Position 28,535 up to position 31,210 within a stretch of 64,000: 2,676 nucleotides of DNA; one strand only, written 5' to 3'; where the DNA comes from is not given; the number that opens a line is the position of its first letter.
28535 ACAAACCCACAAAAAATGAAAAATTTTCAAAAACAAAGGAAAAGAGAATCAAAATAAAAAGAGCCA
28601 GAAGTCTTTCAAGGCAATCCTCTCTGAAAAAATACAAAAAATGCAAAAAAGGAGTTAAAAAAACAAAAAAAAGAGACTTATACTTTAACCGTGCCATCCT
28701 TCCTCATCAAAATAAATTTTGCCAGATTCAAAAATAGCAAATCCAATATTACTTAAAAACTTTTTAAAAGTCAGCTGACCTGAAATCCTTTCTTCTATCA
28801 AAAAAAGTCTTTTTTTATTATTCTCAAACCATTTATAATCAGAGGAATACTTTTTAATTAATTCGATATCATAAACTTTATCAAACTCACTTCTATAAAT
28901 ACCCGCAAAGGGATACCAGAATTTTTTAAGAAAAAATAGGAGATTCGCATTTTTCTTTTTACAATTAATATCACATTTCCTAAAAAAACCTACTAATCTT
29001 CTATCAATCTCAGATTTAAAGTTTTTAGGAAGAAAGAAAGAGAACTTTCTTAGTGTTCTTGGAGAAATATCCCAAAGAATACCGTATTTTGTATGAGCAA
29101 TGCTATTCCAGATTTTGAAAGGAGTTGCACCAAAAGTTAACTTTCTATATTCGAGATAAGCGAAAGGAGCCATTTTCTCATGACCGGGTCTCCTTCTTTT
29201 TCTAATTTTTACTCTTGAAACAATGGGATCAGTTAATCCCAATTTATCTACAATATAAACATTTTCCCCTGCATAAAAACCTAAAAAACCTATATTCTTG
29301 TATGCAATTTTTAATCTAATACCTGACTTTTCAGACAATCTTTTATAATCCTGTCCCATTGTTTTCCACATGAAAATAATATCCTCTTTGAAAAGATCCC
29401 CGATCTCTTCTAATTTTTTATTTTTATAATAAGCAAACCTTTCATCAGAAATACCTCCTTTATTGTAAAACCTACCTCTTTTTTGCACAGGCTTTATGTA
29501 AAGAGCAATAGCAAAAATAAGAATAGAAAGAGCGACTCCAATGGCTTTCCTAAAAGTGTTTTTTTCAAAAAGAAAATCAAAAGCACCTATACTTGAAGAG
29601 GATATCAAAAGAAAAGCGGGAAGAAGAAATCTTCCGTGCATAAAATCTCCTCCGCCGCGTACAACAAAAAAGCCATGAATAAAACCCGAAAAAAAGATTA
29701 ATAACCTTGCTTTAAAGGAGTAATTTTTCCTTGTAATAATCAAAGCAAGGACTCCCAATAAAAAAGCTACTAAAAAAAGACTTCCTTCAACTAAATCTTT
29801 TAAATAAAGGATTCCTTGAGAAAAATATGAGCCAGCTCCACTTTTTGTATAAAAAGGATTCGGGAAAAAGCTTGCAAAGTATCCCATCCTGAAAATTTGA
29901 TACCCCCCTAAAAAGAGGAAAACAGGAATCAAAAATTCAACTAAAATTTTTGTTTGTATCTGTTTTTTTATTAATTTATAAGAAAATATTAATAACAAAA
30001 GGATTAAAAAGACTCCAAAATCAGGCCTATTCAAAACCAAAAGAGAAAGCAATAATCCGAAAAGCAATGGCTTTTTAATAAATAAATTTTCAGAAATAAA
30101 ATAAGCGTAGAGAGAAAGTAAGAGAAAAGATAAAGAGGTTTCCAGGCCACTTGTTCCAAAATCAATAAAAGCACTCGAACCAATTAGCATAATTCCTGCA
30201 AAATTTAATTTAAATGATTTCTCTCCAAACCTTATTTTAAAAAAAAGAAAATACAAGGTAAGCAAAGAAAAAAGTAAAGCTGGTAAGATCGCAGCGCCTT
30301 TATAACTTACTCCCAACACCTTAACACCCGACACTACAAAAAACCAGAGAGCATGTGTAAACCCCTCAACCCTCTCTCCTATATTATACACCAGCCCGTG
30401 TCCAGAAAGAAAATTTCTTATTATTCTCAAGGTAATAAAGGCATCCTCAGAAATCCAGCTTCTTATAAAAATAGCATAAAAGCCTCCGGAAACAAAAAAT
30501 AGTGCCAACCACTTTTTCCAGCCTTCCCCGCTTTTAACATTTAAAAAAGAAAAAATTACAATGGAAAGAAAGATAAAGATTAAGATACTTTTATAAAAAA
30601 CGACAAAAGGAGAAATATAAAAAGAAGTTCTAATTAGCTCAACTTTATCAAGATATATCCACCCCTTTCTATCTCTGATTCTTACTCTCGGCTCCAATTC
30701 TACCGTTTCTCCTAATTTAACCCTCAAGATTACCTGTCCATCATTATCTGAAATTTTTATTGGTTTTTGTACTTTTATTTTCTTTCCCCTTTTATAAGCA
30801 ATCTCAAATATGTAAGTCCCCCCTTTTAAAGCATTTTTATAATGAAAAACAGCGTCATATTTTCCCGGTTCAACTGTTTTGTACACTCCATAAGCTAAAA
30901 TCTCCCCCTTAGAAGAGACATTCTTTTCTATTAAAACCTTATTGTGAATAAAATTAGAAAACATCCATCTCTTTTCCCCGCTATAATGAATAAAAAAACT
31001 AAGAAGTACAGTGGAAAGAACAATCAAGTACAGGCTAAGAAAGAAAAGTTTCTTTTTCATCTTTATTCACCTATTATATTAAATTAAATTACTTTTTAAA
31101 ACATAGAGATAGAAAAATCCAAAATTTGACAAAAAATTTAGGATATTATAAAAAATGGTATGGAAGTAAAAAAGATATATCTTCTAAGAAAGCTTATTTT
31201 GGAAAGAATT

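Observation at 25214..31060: B12-binding radical SAM enzyme paired with two large GT-C-like membrane proteins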

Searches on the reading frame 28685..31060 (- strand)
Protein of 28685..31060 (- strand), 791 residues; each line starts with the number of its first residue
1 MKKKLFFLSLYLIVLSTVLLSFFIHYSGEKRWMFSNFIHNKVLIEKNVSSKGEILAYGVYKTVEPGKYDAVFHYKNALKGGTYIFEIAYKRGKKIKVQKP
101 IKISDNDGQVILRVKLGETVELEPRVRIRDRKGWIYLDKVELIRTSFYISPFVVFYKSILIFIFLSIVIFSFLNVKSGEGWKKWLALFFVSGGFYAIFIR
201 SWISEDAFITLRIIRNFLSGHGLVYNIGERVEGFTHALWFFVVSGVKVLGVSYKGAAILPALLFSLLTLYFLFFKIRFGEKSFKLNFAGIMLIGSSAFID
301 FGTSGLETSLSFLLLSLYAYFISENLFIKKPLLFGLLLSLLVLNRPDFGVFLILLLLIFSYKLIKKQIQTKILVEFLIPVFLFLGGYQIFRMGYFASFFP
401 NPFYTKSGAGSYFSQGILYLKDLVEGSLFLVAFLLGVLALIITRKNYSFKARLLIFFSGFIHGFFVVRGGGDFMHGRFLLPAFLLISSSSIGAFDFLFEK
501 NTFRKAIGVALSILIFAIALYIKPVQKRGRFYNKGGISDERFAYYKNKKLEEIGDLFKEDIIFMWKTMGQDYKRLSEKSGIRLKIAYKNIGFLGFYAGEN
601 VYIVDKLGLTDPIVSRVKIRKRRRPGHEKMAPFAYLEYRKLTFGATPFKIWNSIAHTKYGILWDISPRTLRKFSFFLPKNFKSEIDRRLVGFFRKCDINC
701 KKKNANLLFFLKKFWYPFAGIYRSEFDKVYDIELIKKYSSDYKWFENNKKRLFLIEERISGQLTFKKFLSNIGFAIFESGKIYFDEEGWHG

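Call 3: search_protein_families(library=pfam, proteins=[window:28685-31060:-], max_evalue=0.01)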
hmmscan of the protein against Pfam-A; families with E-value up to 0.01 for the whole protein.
window:28685-31060:- (791 aa): 0 families

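Call 4: search_protein_families(library=ncbifam, proteins=[window:28685-31060:-], max_evalue=0.01)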
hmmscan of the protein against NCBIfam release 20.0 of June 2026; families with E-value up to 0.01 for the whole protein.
window:28685-31060:- (791 aa): 1 family
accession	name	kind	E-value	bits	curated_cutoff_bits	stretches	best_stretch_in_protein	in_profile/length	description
NF041481.1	beta_arabfuran_tase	equivalog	6.4e-31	107.1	1050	1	195-486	19-356/633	terminal beta-(1->2)-arabinofuranosyltransferase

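Call 7: find_homologous_proteins(query=window:28688-31060:-)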
Query window:28688-31060:- (791 aa): 354 proteins with E <= 0.001 among 8000 candidates; the best 120 are listed.
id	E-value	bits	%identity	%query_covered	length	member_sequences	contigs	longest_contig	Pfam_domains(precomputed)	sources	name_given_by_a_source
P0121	0.0e+0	1738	100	100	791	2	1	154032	PF26371.1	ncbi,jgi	-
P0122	1.4e-287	974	57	98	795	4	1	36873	PF26371.1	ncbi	-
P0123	2.6e-281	954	58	98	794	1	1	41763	PF26371.1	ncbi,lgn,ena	-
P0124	1.9e-235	802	80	55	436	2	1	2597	PF26371.1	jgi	-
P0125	2.6e-225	769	48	99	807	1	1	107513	PF26371.1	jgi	-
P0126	8.2e-220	750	45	98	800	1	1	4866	PF26371.1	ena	-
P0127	3.9e-217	742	47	94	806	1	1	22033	PF26371.1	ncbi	-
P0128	2.2e-210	719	47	95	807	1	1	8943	PF26371.1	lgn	-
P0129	2.3e-210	719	48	93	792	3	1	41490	PF26371.1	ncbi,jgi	-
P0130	3.8e-210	718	47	94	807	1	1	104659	PF26371.1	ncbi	-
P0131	1.9e-209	716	46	98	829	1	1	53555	PF26371.1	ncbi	-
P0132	4.6e-209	715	49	94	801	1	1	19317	PF26371.1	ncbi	-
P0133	7.0e-209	714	47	98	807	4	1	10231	PF26371.1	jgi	jgi:arabinofuranosyltransferase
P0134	2.1e-208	713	46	93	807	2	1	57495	PF26371.1,PF09913.16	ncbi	-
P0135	3.5e-208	712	47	93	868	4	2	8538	PF26371.1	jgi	jgi:arabinofuranosyltransferase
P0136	7.6e-208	711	45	98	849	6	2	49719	PF26371.1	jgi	-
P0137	8.5e-208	711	45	100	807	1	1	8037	PF26371.1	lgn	-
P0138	6.1e-207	708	45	95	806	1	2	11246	PF26371.1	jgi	jgi:arabinofuranosyltransferase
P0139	7.3e-207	708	47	94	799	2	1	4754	PF26371.1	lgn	-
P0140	8.4e-207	707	45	98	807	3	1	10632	PF26371.1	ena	-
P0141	9.4e-207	707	44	100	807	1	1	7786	PF26371.1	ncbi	-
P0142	2.5e-206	706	45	98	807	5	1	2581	PF26371.1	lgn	-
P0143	2.6e-206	706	46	96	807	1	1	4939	PF26371.1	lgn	-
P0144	2.2e-205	703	44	98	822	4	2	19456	PF26371.1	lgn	-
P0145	2.7e-205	702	45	99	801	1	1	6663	PF26371.1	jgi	jgi:arabinofuranosyltransferase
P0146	3.2e-205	702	45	98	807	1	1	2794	PF26371.1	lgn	-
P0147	8.2e-205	701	47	93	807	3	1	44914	PF26371.1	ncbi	-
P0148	1.0e-204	700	46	93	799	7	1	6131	PF26371.1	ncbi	-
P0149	1.2e-204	700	45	98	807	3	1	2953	PF26371.1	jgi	jgi:arabinofuranosyltransferase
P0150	2.0e-204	700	46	95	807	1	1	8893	PF26371.1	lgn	-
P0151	2.5e-204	699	44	92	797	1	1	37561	PF26371.1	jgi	jgi:arabinofuranosyltransferase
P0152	2.6e-204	699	44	99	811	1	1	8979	PF26371.1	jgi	jgi:arabinofuranosyltransferase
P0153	3.9e-204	699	46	94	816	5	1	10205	PF26371.1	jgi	-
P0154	4.3e-204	698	47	97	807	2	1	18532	PF26371.1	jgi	jgi:arabinofuranosyltransferase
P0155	4.9e-204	698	45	98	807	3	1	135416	PF26371.1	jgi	-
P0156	5.5e-204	698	47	95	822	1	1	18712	PF26371.1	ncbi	-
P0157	5.6e-204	698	45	98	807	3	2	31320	PF26371.1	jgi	-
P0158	7.0e-204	698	46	96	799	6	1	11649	PF26371.1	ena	-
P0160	1.2e-203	697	45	95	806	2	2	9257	PF26371.1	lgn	-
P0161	3.3e-203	695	46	93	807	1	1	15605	PF26371.1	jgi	jgi:arabinofuranosyltransferase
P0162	3.6e-203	695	48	93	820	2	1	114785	PF26371.1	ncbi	-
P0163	7.8e-203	694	46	95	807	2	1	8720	PF26371.1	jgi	-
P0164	9.1e-203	694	44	99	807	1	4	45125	PF26371.1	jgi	jgi:arabinofuranosyltransferase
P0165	1.2e-202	694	45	94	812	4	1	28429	PF26371.1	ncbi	ncbi:MAG: hypothetical protein R6V02_03885 [Candidatus Aminicenantes bacterium]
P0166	1.8e-202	693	44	98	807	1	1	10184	PF26371.1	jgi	jgi:arabinofuranosyltransferase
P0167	1.9e-202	693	47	94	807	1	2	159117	PF26371.1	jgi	jgi:arabinofuranosyltransferase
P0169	2.3e-202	693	46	93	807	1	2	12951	PF26371.1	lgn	-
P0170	4.8e-202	692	44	99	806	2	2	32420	PF26371.1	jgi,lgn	jgi:arabinofuranosyltransferase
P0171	7.1e-202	691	44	99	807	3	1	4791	PF26371.1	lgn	-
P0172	1.0e-201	691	44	97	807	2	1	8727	PF26371.1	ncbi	-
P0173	1.2e-201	690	45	96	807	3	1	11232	PF26371.1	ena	-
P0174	1.3e-201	690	44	98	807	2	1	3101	PF26371.1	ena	-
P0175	8.6e-201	687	46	93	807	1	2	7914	PF26371.1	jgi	jgi:arabinofuranosyltransferase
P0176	1.4e-200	687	44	99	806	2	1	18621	PF26371.1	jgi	jgi:arabinofuranosyltransferase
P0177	2.0e-200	686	45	94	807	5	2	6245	PF26371.1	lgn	-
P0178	2.1e-200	686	44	94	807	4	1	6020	PF26371.1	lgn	-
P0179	2.2e-200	686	45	96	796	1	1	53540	PF26371.1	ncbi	-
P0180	4.6e-200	685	45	97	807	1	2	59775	PF26371.1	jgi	jgi:arabinofuranosyltransferase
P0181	4.2e-199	682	44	98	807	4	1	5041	PF26371.1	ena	-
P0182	4.6e-199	682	44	98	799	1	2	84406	PF26371.1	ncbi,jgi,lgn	-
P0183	5.6e-199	681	45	94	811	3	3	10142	PF26371.1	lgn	-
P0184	7.2e-199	681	45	93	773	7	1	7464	PF26371.1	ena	-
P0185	1.1e-198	680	46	93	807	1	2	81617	PF26371.1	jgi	jgi:arabinofuranosyltransferase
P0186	1.5e-198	680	45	94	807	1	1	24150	PF26371.1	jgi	jgi:arabinofuranosyltransferase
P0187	2.4e-198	679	45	94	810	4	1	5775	PF26371.1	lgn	-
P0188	2.8e-198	679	45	98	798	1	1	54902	PF26371.1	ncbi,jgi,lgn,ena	-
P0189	4.6e-198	678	43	99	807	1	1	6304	PF26371.1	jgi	jgi:arabinofuranosyltransferase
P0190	7.6e-198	678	45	98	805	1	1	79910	PF26371.1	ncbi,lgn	ncbi:MAG: hypothetical protein ABFR75_02785 [Acidobacteriota bacterium]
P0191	1.2e-197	677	45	93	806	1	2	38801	PF26371.1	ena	-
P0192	1.6e-197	677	44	98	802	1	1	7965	PF26371.1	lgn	-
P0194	2.9e-197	676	45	95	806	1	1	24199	PF26371.1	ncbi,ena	-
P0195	1.6e-196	673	44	98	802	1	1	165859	PF26371.1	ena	-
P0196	2.0e-196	673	44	98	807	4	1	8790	PF26371.1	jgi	-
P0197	3.8e-196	672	44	95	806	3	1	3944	PF26371.1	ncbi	-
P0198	4.7e-196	672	42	96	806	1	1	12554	PF26371.1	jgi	-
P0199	4.7e-196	672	45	94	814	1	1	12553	PF26371.1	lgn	-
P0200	6.8e-196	671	45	93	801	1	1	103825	PF26371.1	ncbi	-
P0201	8.5e-196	671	44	95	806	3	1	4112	PF26371.1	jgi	-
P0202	9.0e-196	671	43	98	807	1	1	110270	PF26371.1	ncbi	-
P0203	9.4e-196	671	44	95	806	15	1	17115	PF26371.1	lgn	-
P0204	1.7e-195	670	45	94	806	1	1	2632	PF26371.1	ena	-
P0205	1.8e-195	670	46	93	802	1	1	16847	PF26371.1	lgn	-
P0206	2.6e-195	669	44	94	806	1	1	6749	PF26371.1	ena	-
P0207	6.0e-195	668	43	98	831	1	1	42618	PF26371.1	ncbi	-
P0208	9.3e-195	668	45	94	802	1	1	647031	PF26371.1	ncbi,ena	-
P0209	2.3e-194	666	43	98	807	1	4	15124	PF26371.1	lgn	-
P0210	6.8e-194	665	45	94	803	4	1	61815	PF26371.1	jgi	-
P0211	1.4e-193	664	44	95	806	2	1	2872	PF26371.1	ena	-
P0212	1.7e-193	663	45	93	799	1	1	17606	PF26371.1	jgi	-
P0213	1.9e-192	660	46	93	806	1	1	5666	PF26371.1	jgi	jgi:arabinofuranosyltransferase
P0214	2.8e-192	659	45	93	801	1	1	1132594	PF26371.1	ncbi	-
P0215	1.5e-191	657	46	93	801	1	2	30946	PF26371.1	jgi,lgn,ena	-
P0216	1.6e-191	657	43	99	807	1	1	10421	PF26371.1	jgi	jgi:arabinofuranosyltransferase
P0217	1.4e-190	654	45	94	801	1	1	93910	PF26371.1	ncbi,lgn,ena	-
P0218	1.7e-190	653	47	84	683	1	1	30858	PF26371.1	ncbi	-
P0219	2.0e-190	653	44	95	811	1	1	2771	PF26371.1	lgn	-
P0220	1.9e-189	650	42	95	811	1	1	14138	PF26371.1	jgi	jgi:arabinofuranosyltransferase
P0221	1.5e-188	647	44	93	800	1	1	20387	PF26371.1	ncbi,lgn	ncbi:MAG: hypothetical protein ABFR36_07775 [Acidobacteriota bacterium]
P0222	7.8e-188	645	40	98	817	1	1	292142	PF26371.1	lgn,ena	-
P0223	9.7e-187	641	42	98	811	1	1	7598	PF26371.1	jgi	jgi:arabinofuranosyltransferase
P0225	5.0e-186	639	42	95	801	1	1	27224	PF26371.1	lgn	-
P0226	3.2e-185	636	46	94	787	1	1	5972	PF26371.1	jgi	-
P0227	8.9e-177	608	45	94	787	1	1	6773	PF26371.1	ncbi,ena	-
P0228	5.3e-169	582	40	93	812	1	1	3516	PF26371.1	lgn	-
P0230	1.8e-168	581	44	85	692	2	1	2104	PF26371.1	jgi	jgi:arabinofuranosyltransferase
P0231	3.6e-167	576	41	93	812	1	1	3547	PF26371.1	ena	-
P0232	2.2e-165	570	39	93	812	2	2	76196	PF26371.1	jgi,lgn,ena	-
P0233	1.1e-163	565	51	66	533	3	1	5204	PF26371.1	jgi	-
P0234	2.7e-163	563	39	95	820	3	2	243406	PF26371.1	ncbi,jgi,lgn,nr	ncbi:MAG: hypothetical protein RB296_01265 [Acidobacteriota bacterium]|jgi:arabinofuranosyltransfera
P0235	1.6e-158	548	52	62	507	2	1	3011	PF26371.1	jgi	jgi:hypothetical protein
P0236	7.4e-156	539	39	94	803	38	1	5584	PF26371.1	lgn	-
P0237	2.0e-149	518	43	75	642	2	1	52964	PF26371.1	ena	-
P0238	2.4e-145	504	42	77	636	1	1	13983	PF26371.1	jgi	jgi:arabinofuranosyltransferase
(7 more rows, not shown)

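Call 21: search_solved_structures(query=A3, max_evalue=1, show_alignments=1)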
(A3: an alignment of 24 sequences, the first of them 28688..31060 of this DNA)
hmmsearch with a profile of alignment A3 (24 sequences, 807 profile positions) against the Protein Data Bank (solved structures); distinct sequences matched with E-value up to 1: 4.
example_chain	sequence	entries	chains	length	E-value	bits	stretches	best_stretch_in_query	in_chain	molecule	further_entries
9dlf_C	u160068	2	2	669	2.2e-46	161.7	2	215-505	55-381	Arabinosyltransferase AftB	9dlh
8s59_O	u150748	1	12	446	0.29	12.5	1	409-436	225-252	Glutamine synthetase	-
8tfb_A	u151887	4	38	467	0.31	12.4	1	409-436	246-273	Glutamine synthetase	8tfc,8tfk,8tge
8ufj_A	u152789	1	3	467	0.31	12.4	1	409-436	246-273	Glutamine synthetase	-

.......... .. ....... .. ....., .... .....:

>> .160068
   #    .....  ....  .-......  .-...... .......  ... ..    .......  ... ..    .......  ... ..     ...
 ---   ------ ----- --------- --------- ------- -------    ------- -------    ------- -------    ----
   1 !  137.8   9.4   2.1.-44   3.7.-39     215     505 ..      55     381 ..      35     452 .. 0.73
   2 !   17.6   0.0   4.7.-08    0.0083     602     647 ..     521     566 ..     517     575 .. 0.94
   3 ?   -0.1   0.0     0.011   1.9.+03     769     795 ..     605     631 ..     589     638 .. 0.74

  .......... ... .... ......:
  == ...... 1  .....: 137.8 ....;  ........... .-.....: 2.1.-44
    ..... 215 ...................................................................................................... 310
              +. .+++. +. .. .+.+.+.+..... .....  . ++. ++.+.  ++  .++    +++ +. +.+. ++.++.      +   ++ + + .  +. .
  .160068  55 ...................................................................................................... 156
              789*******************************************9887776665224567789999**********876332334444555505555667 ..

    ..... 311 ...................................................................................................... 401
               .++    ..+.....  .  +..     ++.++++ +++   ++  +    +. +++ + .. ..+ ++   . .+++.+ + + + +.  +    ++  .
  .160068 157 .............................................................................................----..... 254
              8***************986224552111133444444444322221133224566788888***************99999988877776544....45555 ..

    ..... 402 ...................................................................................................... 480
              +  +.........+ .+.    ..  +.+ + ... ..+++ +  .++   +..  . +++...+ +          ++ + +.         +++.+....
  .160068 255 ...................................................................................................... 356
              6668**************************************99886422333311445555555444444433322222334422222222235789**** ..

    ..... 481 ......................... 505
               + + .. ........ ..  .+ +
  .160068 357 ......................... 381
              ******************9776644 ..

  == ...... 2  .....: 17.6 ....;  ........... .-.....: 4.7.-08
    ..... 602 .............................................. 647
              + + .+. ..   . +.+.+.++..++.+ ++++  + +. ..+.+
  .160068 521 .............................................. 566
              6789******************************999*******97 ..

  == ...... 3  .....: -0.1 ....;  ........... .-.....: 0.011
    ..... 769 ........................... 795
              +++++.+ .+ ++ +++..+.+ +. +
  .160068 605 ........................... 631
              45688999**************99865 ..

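Call 23: find_encoding_contigs(protein=P0125, flank=10000, max_places=1)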
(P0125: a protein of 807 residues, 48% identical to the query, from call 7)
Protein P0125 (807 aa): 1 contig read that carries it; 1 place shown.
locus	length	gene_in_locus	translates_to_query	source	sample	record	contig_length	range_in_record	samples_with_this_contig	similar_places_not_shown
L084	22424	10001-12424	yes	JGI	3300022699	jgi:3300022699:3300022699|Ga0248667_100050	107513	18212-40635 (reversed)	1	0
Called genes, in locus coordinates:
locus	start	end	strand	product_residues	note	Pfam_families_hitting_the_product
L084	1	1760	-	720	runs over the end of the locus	PF02897:Peptidase_S9_N, PF00326:Peptidase_S9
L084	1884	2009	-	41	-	-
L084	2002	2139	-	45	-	-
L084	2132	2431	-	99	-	-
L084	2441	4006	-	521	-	PF00474:SSF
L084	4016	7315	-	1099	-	PF01074:Glyco_hydro_38N, PF09261:Alpha-mann_mid, PF07748:Glyco_hydro_38C, PF17677:Glyco_hydro38C2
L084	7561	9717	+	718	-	-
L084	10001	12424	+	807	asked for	PF26371:AftB_C (faint)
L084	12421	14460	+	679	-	-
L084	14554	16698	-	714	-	PF00884:Sulfatase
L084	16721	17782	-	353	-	PF13439:Glyco_transf_4 (weak), PF20706:GT4-conflict (weak), PF00534:Glycos_transf_1, PF13692:Glyco_trans_1_4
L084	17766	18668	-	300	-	PF00535:Glycos_transf_2, PF10111:Glyco_tranf_2_2, PF13641:Glyco_tranf_2_3, PF13632:Glyco_trans_2_3 (weak), PF02709:Glyco_transf_7C (weak)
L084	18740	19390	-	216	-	PF08282:Hydrolase_3 (faint), PF12710:HAD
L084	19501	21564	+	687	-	PF21138:SMUBP-2_HCS1_1B, PF13086:AAA_11, PF13245:AAA_19, PF13604:AAA_30 (weak), PF01443:Viral_helicase1 (faint), PF13087:AAA_12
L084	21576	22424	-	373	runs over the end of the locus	-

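Call 24: find_encoding_contigs(protein=P0214, flank=10000, max_places=1)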
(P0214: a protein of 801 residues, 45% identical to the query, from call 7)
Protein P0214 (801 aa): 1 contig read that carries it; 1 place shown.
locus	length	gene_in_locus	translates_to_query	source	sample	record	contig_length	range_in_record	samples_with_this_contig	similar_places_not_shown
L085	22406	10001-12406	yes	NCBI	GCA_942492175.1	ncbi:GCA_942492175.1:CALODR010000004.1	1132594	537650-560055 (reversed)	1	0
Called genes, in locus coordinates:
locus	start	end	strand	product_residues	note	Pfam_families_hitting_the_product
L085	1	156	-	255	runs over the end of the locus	PF02463:SMC_N (weak), PF00005:ABC_tran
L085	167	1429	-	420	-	PF25917:BSH_RND, PF25973:BSH_CzcB, PF25876:HH_MFP_RND, PF25944:Beta-barrel_RND (faint), PF25940:LcnD_C (weak), PF25954:Beta-barrel_RND_2, PF25990:Beta-barrel_YknX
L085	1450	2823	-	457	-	PF02321:OEP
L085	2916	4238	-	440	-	PF00672:HAMP, PF00512:HisKA, PF02518:HATPase_c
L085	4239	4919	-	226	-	PF00072:Response_reg, PF00486:Trans_reg_C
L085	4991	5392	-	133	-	PF01479:S4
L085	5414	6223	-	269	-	-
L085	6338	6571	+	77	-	-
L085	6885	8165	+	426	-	PF00112:Peptidase_C1 (faint), PF03051:Peptidase_C1_2 (weak)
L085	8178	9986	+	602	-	PF00884:Sulfatase, PF01663:Phosphodiest (weak)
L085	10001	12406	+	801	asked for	PF26371:AftB_C (weak)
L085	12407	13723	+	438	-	-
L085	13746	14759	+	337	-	-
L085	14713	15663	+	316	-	PF00149:Metallophos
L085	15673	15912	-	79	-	-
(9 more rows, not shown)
